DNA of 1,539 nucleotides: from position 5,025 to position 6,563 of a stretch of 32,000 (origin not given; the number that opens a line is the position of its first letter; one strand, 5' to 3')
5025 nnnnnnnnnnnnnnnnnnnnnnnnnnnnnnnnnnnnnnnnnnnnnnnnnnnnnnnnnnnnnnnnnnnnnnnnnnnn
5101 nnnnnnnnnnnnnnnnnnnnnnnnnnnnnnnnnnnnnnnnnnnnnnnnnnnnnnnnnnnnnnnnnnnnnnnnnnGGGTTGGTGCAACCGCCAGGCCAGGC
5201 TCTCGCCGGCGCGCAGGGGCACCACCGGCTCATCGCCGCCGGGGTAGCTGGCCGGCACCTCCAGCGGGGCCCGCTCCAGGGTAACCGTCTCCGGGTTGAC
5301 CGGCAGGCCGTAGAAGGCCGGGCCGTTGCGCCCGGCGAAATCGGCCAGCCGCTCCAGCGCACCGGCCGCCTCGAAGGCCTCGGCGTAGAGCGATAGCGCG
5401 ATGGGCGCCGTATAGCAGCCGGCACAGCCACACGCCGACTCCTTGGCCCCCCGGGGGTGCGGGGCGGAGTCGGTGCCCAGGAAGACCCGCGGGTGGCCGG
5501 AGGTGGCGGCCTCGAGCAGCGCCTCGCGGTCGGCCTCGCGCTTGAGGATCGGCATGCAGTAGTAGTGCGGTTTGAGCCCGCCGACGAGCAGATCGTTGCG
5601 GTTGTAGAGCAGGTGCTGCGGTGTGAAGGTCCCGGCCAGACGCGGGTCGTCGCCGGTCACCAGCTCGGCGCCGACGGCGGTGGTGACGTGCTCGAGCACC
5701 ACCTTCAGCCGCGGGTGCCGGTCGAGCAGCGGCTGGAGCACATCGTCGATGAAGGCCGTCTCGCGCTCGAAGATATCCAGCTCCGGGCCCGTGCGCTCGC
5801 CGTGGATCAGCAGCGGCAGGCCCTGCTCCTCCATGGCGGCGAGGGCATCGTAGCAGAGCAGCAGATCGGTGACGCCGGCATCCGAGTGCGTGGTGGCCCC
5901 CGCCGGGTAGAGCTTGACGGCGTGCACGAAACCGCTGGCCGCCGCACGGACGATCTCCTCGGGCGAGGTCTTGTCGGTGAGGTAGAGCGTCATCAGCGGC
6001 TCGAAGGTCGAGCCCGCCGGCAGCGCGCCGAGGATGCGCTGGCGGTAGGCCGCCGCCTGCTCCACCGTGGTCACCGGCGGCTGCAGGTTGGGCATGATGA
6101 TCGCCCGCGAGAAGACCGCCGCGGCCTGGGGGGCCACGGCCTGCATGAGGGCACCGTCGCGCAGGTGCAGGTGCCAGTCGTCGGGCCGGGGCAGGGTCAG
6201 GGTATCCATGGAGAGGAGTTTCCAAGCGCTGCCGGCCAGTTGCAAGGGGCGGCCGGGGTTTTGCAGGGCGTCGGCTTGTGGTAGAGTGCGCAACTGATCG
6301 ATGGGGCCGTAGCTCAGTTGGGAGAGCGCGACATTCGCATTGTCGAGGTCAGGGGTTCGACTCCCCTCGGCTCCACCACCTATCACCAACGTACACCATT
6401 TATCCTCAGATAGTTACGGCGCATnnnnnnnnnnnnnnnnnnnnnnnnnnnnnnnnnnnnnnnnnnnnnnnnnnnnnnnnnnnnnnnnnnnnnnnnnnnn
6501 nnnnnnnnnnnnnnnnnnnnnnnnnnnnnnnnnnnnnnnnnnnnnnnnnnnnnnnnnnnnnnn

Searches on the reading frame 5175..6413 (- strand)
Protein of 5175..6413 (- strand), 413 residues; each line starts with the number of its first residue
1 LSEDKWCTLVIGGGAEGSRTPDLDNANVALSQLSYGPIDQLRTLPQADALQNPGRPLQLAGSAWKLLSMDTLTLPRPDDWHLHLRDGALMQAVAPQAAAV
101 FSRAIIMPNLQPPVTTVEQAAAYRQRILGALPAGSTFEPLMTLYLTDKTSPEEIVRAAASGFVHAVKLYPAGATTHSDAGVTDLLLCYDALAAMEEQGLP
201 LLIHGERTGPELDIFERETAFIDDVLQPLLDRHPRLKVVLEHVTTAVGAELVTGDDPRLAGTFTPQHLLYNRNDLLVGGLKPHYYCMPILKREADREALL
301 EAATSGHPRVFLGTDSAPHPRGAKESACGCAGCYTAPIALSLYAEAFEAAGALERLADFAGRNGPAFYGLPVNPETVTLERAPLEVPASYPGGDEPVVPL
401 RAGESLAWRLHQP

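Call 34: search_protein_families(library=pfam, proteins=[window:5175-6413:-], max_evalue=0.001)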
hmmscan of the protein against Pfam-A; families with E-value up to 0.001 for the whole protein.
window:5175-6413:- (413 aa): 2 families
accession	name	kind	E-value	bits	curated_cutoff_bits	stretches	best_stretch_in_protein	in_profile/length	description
PF01979.26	Amidohydro_1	-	1.4e-18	67.7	25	1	79-371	8-301/345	Amidohydrolase family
PF04909.20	Amidohydro_2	-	5.4e-08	33.4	26.4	1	145-244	89-180/289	Amidohydrolase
